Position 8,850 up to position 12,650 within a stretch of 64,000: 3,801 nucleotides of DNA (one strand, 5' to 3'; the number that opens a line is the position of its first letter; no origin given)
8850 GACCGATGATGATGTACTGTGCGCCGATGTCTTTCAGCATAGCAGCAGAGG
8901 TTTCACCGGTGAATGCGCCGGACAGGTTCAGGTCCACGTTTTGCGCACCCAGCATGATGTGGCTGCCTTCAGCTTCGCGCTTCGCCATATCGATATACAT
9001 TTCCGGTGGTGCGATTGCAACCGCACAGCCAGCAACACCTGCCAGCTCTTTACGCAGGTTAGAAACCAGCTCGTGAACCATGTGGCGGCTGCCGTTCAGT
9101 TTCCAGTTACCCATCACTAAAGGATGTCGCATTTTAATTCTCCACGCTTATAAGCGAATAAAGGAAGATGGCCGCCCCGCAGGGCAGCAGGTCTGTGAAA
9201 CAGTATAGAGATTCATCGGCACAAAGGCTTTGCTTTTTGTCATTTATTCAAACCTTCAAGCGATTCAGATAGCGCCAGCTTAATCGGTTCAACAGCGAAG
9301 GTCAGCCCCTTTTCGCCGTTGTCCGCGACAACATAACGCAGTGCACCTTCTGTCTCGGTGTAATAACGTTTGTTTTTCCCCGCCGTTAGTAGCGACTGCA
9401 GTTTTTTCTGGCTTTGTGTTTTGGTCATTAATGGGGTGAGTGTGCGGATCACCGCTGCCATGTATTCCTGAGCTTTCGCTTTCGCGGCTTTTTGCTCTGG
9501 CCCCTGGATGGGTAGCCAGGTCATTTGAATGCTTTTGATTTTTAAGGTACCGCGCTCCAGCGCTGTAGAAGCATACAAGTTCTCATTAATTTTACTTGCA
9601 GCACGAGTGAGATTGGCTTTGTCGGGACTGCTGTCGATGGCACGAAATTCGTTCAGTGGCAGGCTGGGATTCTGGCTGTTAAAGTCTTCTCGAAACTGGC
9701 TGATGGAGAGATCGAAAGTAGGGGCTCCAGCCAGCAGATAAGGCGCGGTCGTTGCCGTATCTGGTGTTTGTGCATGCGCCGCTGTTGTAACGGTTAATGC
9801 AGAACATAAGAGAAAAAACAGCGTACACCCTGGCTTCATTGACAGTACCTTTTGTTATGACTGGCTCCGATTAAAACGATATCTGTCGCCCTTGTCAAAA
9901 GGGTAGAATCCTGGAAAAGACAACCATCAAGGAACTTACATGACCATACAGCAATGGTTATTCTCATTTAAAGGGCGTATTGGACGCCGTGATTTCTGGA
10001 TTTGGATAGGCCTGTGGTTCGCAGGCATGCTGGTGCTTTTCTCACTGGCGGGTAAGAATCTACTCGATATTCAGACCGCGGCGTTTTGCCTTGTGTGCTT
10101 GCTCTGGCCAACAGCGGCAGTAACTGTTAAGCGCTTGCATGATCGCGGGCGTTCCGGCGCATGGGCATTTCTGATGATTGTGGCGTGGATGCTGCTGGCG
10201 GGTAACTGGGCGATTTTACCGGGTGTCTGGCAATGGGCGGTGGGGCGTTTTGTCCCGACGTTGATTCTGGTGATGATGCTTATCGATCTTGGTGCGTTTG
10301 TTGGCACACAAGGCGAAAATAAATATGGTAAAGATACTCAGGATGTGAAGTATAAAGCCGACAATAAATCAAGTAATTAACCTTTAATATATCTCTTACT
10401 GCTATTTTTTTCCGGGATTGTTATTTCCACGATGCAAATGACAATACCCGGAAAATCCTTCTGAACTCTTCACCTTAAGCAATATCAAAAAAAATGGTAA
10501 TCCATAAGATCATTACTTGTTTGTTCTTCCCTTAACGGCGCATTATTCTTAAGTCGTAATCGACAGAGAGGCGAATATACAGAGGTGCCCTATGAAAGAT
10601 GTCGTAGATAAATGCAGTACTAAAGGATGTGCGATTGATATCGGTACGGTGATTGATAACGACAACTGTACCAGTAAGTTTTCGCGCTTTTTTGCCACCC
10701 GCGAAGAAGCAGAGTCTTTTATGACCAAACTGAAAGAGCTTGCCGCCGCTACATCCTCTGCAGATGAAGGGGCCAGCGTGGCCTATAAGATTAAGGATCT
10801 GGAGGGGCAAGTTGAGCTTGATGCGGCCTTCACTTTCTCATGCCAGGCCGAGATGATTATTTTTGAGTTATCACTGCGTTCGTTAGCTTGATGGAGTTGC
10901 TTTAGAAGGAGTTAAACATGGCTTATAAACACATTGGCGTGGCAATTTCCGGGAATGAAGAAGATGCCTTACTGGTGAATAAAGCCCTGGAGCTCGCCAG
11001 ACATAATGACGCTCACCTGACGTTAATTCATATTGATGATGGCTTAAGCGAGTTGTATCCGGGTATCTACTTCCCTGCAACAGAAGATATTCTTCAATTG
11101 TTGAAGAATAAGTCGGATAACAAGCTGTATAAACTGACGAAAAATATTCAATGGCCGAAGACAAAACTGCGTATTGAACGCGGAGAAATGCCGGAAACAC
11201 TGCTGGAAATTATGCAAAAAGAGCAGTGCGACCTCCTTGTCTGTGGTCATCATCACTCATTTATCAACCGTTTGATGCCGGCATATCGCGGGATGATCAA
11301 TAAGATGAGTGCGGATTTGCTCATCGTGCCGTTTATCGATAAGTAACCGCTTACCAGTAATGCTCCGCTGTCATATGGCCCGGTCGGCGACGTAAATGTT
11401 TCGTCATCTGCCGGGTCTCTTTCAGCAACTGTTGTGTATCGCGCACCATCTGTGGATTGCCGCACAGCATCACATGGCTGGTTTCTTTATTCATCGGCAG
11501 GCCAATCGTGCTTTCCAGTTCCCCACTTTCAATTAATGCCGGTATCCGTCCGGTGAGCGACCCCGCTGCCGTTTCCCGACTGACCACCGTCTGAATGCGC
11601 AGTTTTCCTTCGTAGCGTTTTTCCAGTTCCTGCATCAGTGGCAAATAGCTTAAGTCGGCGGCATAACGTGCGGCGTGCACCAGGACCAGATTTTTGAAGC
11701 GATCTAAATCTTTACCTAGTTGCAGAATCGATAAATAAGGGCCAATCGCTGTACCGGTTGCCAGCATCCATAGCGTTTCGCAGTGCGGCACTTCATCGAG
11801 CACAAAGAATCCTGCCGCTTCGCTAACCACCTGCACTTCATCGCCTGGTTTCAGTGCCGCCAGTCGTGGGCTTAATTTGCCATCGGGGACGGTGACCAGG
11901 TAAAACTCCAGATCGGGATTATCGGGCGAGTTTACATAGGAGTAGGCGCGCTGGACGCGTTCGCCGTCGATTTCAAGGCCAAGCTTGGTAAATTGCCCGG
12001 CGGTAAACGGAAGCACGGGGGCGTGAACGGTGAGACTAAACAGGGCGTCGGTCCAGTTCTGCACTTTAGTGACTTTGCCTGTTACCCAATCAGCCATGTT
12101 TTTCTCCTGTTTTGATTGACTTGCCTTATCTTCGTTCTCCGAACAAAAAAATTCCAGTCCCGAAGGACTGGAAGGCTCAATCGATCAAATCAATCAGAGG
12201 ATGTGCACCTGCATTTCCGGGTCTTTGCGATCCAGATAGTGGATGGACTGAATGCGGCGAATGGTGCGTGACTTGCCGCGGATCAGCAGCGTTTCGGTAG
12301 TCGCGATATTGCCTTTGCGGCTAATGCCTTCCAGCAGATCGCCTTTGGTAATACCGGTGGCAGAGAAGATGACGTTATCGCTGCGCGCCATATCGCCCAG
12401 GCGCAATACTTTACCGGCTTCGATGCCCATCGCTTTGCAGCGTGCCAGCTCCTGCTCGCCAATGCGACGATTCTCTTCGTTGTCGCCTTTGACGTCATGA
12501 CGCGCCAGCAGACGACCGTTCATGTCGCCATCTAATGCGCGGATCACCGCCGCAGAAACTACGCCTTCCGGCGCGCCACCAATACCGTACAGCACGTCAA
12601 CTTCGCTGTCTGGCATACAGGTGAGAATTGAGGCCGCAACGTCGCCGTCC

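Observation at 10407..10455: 49-nt imperfect palindrome in the yiiR-yiiS intergenic region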

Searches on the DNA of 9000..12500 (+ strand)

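Call 6: search_rna_families(source=window, start=9000, end=12500, threshold=evalue, max_evalue=10)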
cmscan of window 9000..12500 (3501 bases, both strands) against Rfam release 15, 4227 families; matches with E-value up to 10: 3.
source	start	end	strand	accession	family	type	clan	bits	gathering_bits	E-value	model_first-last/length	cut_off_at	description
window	10268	10391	-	RF01419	IsrR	Gene; antisense;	-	17.2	52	2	1-187/187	no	Antisense RNA which regulates isiA expression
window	11193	11233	-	RF00667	mir-33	Gene; miRNA;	-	17.1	50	2.8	15-55/69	no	mir-33 microRNA precursor family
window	9160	9203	+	RF03455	mir-9847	Gene; miRNA;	-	16.4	74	6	1-75/75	no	mir-9847 microRNA precursor family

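Call 8: search_dna_similar(query=window:10381-10591:+, collection=ecoli_genomes, mode=near, rows=spread, max_rows=30)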
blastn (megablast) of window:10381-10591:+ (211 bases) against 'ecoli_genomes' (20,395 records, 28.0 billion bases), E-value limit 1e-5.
Records with a match: 5426; places in all: 5430; records where one place covers at least 80% of the query: 5423.
Genomes with a match: 5426 of 5426; with a place that covers at least 80% of the query: 5423. Places per genome that has any: lowest 1, median 1, highest 2. On chromosomes: 5428 places; on plasmids: 2.
Best place of each record, by identity: >=99% 4187; 95-99% 1239.
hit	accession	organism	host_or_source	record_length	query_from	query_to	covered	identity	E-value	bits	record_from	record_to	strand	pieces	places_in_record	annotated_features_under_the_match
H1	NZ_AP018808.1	Escherichia coli strain E2865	Bos taurus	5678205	1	211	100%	100.0%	1e-105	390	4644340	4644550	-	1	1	none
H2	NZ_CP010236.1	Escherichia coli strain S42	not applicable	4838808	1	211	100%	100.0%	1e-105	390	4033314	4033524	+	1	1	none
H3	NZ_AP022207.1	Escherichia coli strain WP7-S18-ESBL-09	-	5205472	1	211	100%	100.0%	1e-105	390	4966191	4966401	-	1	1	none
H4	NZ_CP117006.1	Escherichia coli strain MLI108K3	Homo sapiens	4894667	1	211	100%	100.0%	1e-105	390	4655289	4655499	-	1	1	none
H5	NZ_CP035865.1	Escherichia coli strain E275 a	Homo sapiens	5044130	1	211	100%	100.0%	1e-105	390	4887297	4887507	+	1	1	none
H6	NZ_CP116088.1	Escherichia coli strain DETEC-S565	ICU staff rectal swab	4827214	1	211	100%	100.0%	1e-105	390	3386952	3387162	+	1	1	none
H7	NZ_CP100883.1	Escherichia coli strain ET896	Hoplobatrachus rugulosus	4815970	1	211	100%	100.0%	1e-105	390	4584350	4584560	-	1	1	none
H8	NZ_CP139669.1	Escherichia coli strain TP6-3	Homo sapiens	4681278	1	211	100%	100.0%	1e-105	390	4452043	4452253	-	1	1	none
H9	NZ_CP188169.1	Escherichia coli strain TUM24769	Laboratory developed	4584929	1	211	100%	100.0%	1e-105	390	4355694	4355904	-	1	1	none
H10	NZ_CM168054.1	Escherichia coli strain MC4100_0.1s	MHBCA broth culture with 0.1 uM ...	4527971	1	211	100%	100.0%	1e-105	390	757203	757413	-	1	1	none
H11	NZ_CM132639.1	Escherichia coli strain ESBLEC_MG48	Homo sapiens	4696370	1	211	100%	100.0%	1e-105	390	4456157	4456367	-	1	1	none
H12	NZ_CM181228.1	Escherichia coli strain EC359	Homo sapiens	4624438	1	211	100%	100.0%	1e-105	390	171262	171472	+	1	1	none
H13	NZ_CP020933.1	Escherichia coli strain HB-Coli0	chicken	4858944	1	211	100%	99.5%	5e-104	385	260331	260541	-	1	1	none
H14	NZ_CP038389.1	Escherichia coli O55:H7 strain DEC5B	Homo sapiens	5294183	1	211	100%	99.5%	5e-104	385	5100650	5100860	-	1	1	none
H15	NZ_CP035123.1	Escherichia coli strain EC25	Homo sapiens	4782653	1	211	100%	99.5%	5e-104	385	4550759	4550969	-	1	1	none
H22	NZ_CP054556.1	Escherichia coli strain LWY24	chicken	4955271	1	211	100%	99.1%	3e-102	379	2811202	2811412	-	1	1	none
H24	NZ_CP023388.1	Escherichia coli strain 1105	canine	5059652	1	211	100%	97.6%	3e-97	363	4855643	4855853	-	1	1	none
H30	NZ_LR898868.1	Escherichia coli strain MSB1_1D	Homo sapiens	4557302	72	211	66%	100.0%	3e-66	259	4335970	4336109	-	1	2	none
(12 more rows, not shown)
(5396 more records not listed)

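Call 40: search_dna_similar(query=window:10395-10470:+, collection=ecoli_genomes, mode=near, rows=spread, max_rows=40, max_evalue=0.001)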
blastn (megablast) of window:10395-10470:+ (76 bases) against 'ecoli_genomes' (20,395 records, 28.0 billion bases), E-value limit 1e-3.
Records with a match: 4004; places in all: 4004; records where one place covers at least 80% of the query: 4004.
Genomes with a match: 4004 of 5426; with a place that covers at least 80% of the query: 4004. Places per genome that has any: lowest 1, median 1, highest 1. On chromosomes: 4004 places; on plasmids: 0.
Best place of each record, by identity: >=99% 2624; 95-99% 1379; 90-95% 1.
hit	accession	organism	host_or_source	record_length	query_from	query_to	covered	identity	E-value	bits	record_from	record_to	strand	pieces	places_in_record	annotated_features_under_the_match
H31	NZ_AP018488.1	Escherichia coli O157:H7 strain PV15-279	Homo sapiens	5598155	1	76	100%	100.0%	3e-31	141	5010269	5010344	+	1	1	none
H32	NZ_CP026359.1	Escherichia coli strain 2_0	not applicable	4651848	1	76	100%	100.0%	3e-31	141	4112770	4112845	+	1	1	none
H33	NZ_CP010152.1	Escherichia coli strain D9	dog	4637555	1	76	100%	100.0%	3e-31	141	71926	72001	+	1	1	none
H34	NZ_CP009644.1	Escherichia coli ER2796 strain K-12 ER2796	-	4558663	1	76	100%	100.0%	3e-31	141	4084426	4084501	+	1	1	none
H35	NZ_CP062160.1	Escherichia coli strain 20R2R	culture mutant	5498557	1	76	100%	100.0%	3e-31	141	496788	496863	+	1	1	none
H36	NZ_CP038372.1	Escherichia coli O157:H7 strain F6294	beef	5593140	1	76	100%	100.0%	3e-31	141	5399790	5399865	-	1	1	none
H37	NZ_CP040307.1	Escherichia coli strain F1 E4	cattle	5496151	1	76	100%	100.0%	3e-31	141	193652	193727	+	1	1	none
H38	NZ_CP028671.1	Escherichia coli strain 116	cattle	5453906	1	76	100%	100.0%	3e-31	141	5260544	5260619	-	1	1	none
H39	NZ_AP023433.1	Escherichia coli strain M719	Homo sapiens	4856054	1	76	100%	100.0%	3e-31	141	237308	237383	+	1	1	none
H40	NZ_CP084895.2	Escherichia coli strain g74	laboratory experiment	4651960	1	76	100%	100.0%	3e-31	141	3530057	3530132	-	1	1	none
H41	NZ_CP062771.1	Escherichia coli O157:H7 strain Z570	Bovine Faeces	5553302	1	76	100%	100.0%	3e-31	141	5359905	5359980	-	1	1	none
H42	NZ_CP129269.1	Escherichia coli strain STEC1589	Homo sapiens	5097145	1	76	100%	100.0%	3e-31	141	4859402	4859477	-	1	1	none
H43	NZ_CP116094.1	Escherichia coli strain DETEC-S560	ICU staff rectal swab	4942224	1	76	100%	100.0%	3e-31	141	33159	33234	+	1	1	none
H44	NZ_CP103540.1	Escherichia coli strain 5264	Homo sapiens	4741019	1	76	100%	100.0%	3e-31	141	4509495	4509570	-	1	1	none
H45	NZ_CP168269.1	Escherichia coli strain IH5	Homo sapiens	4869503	1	76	100%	100.0%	3e-31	141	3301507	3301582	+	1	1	none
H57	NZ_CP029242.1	Escherichia coli strain ECCRA-119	feces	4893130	1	76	100%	98.7%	2e-29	135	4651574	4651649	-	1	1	none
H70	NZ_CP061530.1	Escherichia coli strain WEM25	Beach water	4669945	1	64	84%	100.0%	2e-24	119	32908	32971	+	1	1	none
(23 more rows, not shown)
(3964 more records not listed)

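Call 41: get_annotated_region(hit=H24, flank=100)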
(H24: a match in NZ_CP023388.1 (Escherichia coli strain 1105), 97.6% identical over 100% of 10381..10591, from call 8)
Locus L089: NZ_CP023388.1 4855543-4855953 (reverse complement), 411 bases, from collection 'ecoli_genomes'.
description: Escherichia coli strain 1105 chromosome, complete genome
organism: Escherichia coli strain 1105 (NCBI taxid 562)
replicon: chromosome; assembly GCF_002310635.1
host: canine; source: missing; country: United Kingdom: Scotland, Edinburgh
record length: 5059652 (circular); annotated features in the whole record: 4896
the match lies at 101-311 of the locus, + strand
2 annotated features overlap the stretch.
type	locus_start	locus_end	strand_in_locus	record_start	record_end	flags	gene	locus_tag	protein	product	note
CDS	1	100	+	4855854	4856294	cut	yiiR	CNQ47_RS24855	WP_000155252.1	DUF805 domain-containing protein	-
CDS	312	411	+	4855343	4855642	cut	yiiS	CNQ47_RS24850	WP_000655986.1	DUF406 domain-containing protein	-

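Call 42: get_annotated_region(hit=H30, flank=400)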
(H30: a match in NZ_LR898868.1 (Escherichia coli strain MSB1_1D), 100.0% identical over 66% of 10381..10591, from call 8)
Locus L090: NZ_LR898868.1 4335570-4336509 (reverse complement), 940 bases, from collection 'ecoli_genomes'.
description: Escherichia coli strain MSB1_1D isolate MSB1_1D chromosome 1, complete sequence
organism: Escherichia coli strain MSB1_1D (NCBI taxid 562)
replicon: chromosome; assembly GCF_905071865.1
host: Homo sapiens; source: rectal swab; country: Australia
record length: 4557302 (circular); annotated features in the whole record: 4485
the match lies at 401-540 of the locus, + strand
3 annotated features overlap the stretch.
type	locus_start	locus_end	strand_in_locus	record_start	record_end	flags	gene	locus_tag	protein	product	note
CDS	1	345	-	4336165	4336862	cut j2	-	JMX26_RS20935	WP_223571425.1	IS1 family transposase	programmed frameshift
CDS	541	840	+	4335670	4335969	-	yiiS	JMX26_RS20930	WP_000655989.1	DUF406 domain-containing protein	-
CDS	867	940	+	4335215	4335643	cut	uspD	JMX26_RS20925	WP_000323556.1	universal stress protein UspD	-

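Call 43: get_annotated_region(hit=H57, flank=150)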
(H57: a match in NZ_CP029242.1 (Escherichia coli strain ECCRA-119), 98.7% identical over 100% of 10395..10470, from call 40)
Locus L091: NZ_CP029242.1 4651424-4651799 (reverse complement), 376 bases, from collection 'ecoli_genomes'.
description: Escherichia coli strain ECCRA-119 chromosome, complete genome
organism: Escherichia coli strain ECCRA-119 (NCBI taxid 562)
replicon: chromosome; assembly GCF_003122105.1
host: -; source: feces; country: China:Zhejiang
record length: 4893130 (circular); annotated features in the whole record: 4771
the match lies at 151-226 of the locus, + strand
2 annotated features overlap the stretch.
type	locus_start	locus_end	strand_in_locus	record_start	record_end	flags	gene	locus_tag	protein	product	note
CDS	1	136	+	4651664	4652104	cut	yiiR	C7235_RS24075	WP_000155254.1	DUF805 domain-containing protein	-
CDS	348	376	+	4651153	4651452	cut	yiiS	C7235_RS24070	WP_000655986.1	DUF406 domain-containing protein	-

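Call 44: get_annotated_region(hit=H70, flank=150)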
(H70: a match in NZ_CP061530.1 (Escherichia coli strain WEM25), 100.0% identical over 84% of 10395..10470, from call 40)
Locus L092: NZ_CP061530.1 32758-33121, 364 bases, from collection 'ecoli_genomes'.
description: Escherichia coli strain WEM25 chromosome, complete genome
organism: Escherichia coli strain WEM25 (NCBI taxid 562)
replicon: chromosome; assembly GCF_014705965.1
host: -; source: Beach water; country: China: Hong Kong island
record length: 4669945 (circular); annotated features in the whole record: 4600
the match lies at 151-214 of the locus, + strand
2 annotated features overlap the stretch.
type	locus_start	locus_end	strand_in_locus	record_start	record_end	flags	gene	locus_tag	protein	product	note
CDS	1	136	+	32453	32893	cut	yiiR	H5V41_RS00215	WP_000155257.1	DUF805 domain-containing protein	-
CDS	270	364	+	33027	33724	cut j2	-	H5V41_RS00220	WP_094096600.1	IS1-like element IS1A family transposase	programmed frameshift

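Call 45: get_annotated_region(hit=H22, flank=100)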
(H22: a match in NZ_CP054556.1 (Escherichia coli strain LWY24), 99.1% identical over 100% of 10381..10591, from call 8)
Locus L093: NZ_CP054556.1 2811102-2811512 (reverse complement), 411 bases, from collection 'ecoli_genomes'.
description: Escherichia coli strain LWY24 chromosome, complete genome
organism: Escherichia coli strain LWY24 (NCBI taxid 562)
replicon: chromosome; assembly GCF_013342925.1
host: chicken; source: feces; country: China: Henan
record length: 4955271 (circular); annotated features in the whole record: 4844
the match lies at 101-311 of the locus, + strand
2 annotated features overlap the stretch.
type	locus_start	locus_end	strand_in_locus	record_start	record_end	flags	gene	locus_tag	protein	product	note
CDS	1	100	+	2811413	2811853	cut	yiiR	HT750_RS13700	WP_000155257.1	DUF805 domain-containing protein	-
CDS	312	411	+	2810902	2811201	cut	yiiS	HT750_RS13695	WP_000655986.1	DUF406 domain-containing protein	-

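Call 47: search_dna_similar(query=window:10395-10470:+, collection=ecoli_genomes, mode=distant, rows=spread, max_rows=40, max_evalue=0.001)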
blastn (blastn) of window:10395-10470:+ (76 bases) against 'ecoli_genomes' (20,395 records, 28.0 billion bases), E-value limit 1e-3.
Records with a match: 5426; places in all: 5426; records where one place covers at least 80% of the query: 5426.
Genomes with a match: 5426 of 5426; with a place that covers at least 80% of the query: 5426. Places per genome that has any: lowest 1, median 1, highest 1. On chromosomes: 5424 places; on plasmids: 2.
Best place of each record, by identity: >=99% 2624; 95-99% 1639; 90-95% 1163.
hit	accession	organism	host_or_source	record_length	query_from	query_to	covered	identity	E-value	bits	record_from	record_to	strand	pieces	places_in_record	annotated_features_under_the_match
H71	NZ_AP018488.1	Escherichia coli O157:H7 strain PV15-279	Homo sapiens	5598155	1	76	100%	100.0%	3e-30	138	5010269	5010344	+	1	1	none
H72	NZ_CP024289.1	Escherichia coli O178:H19 strain 2012C-4431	Homo sapiens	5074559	1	76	100%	100.0%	3e-30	138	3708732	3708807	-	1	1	none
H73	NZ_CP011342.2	Escherichia coli K-12 strain K-12 substr. GM4792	-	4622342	1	76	100%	100.0%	3e-30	138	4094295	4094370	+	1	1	none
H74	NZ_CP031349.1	Escherichia coli O145 strain RM9467-C1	Cattle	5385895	1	76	100%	100.0%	3e-30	138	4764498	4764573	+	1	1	none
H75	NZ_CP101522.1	Escherichia coli O157:H7 strain MD2019EC2705C4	lettuce from ready salad pack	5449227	1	76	100%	100.0%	3e-30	138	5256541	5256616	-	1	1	none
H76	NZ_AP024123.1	Escherichia coli strain KS-NP019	Bos taurus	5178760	1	76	100%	100.0%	3e-30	138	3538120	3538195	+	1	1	none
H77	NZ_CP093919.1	Escherichia coli strain ST167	Felis catus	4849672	1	76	100%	100.0%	3e-30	138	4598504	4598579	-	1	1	none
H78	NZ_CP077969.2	Escherichia coli strain JM83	cell culture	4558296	1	76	100%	100.0%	3e-30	138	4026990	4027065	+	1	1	none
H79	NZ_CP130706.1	Escherichia coli strain DDG220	dried distillers grain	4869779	1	76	100%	100.0%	3e-30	138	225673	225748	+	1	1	none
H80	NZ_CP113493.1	Escherichia coli strain GTEN_97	Homo sapiens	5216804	1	76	100%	100.0%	3e-30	138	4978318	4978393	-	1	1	none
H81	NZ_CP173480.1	Escherichia coli strain 98222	Homo sapiens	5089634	1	76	100%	100.0%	3e-30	138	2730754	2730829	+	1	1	none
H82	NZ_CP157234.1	Escherichia coli strain 2024CK-00474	Homo sapiens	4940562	1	76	100%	100.0%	3e-30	138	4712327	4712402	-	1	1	none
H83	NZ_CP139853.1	Escherichia coli strain Nord122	Homo sapiens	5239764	1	76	100%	100.0%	3e-30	138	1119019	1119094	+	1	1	none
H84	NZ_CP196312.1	Escherichia coli strain ECE228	Homo sapiens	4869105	1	76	100%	100.0%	3e-30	138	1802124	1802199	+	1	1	none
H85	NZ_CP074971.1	Escherichia coli strain 13081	Homo sapiens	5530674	1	76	100%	100.0%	3e-30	138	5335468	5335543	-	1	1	none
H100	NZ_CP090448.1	Escherichia coli strain PT62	pigeon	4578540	1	76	100%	97.4%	1e-27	129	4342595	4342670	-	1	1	none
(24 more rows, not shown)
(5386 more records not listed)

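Call 52: get_annotated_region(hit=H100, flank=30)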
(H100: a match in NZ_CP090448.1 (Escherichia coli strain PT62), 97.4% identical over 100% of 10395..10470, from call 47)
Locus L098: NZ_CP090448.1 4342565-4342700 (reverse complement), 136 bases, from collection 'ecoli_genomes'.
description: Escherichia coli strain PT62 chromosome, complete genome
organism: Escherichia coli strain PT62 (NCBI taxid 562)
replicon: chromosome; assembly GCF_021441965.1
host: -; source: pigeon; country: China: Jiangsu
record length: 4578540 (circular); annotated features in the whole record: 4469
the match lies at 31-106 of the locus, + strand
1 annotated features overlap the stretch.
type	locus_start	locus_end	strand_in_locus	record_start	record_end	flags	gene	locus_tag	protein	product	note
CDS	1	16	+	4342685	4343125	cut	yiiR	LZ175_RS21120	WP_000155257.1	DUF805 domain-containing protein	-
